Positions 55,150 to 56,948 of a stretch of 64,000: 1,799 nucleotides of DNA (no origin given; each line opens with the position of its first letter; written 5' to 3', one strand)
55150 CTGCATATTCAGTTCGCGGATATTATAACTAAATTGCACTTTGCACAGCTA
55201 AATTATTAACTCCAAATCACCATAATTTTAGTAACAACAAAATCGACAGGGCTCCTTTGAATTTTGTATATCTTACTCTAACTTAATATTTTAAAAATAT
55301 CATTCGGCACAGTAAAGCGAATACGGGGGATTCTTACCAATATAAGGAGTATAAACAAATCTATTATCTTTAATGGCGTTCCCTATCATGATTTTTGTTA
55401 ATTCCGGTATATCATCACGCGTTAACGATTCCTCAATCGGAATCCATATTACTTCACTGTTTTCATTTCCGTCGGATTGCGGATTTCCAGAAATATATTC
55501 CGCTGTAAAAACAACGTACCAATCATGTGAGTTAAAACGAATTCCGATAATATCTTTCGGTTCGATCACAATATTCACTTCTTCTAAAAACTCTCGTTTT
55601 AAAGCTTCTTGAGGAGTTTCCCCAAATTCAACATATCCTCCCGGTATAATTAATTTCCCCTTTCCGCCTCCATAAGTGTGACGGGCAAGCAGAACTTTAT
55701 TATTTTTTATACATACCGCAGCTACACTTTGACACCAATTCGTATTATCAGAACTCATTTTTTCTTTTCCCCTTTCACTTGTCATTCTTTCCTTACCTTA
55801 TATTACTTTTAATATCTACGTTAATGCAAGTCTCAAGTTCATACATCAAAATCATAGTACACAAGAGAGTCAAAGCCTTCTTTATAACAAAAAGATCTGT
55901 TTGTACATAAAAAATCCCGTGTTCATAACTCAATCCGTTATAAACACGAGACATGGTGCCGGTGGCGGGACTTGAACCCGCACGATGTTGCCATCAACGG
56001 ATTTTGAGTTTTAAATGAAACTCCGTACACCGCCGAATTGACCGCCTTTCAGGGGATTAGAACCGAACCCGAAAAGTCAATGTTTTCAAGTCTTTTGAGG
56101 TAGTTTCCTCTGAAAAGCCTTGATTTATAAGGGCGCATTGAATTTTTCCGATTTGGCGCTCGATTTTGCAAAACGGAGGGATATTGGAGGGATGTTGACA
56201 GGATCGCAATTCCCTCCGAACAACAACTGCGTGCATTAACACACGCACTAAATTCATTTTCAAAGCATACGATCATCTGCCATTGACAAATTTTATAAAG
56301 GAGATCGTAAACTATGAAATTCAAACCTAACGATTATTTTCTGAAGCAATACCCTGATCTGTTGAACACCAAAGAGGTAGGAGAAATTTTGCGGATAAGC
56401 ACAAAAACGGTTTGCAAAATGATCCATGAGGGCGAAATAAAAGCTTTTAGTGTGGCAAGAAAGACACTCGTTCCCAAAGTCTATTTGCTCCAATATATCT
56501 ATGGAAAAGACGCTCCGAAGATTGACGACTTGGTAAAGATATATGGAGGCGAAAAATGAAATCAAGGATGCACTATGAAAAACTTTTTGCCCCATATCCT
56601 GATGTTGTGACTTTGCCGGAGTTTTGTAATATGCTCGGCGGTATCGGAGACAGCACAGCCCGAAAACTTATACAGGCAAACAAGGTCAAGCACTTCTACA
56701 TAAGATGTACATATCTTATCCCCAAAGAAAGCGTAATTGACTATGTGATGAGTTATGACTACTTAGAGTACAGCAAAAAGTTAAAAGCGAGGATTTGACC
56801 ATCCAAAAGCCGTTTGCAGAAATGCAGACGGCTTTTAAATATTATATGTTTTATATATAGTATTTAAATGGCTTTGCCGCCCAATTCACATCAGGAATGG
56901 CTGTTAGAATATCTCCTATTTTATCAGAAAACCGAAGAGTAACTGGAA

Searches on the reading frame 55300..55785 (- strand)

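Call 3: search_protein_families(library=pfam, proteins=[window:55300-55785:-], max_evalue=0.01)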
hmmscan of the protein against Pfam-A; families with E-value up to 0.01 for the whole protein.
window:55300-55785:- (161 aa): 2 families
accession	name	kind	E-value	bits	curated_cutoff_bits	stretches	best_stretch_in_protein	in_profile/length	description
PF00293.34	NUDIX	-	6.2e-18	65.5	21.1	1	21-121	6-119/134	NUDIX domain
PF14815.12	NUDIX_4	-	0.0032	17.7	35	1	22-131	2-108/113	NUDIX domain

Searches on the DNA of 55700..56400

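Call 74: search_rna_families(source=window, start=55700, end=56400, threshold=evalue, max_evalue=1, show_alignments=2)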
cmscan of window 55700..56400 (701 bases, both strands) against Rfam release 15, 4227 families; matches with E-value up to 1: 2.
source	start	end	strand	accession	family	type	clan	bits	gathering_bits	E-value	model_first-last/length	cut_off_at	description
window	55954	56034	-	RF00023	tmRNA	Gene;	CL00001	23.2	47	2.1e-07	1-374/374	no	transfer-messenger RNA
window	55883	55947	-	RF01464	rliA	Gene; sRNA;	-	18.2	50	0.38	1-224/224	no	Listeria sRNA rliA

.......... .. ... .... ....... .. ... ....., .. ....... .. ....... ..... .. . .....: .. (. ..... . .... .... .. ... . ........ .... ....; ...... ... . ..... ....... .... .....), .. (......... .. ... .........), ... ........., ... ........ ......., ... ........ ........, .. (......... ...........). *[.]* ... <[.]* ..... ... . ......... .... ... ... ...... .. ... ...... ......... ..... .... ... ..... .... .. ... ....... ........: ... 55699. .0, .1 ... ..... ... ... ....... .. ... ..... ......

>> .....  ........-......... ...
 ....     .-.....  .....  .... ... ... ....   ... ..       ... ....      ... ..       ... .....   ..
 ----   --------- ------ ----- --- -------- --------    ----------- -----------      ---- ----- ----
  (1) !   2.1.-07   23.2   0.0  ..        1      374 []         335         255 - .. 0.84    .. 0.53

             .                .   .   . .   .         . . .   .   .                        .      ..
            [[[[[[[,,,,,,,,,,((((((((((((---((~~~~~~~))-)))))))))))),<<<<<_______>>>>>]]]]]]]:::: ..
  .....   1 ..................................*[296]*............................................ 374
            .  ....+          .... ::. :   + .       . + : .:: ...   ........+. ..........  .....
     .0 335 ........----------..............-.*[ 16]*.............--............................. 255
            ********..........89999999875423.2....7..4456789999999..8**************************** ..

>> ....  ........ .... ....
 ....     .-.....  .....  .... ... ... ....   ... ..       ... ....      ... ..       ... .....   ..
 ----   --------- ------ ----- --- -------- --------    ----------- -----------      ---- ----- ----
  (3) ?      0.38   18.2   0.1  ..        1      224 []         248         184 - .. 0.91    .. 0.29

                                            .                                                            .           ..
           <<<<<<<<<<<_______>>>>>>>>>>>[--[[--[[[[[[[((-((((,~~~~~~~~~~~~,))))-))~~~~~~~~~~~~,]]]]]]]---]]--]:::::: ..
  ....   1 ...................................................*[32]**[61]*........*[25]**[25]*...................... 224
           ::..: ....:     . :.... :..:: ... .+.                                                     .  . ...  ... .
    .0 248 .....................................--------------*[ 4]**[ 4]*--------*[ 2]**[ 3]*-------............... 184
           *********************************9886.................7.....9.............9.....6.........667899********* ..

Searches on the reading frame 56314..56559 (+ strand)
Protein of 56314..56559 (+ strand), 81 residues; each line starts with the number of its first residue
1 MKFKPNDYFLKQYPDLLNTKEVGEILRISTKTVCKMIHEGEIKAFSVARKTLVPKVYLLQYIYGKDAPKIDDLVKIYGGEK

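Call 3: search_protein_families(library=pfam, proteins=[window:56314-56559:+], max_evalue=0.01)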
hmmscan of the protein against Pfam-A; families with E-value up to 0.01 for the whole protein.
window:56314-56559:+ (81 aa): 2 families
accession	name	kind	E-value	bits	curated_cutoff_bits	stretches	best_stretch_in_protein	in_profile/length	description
PF12728.13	HTH_17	-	2.1e-09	37.9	27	1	16-62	1-47/51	Helix-turn-helix domain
PF21531.3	Rv2175c_wHTH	-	0.00099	19.5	27.1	1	10-58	9-57/57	DNA-binding protein Rv2175c, wHTH domain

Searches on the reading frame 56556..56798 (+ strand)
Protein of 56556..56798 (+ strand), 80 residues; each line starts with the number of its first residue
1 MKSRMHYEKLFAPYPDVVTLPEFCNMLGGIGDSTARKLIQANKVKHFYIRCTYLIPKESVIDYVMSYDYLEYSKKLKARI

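Call 3: search_protein_families(library=pfam, proteins=[window:56556-56798:+], max_evalue=0.01)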
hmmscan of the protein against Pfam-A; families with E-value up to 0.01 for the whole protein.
window:56556-56798:+ (80 aa): 1 family
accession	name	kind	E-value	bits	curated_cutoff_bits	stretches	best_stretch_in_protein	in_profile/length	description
PF12728.13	HTH_17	-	0.00012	22.7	27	1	18-65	2-48/51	Helix-turn-helix domain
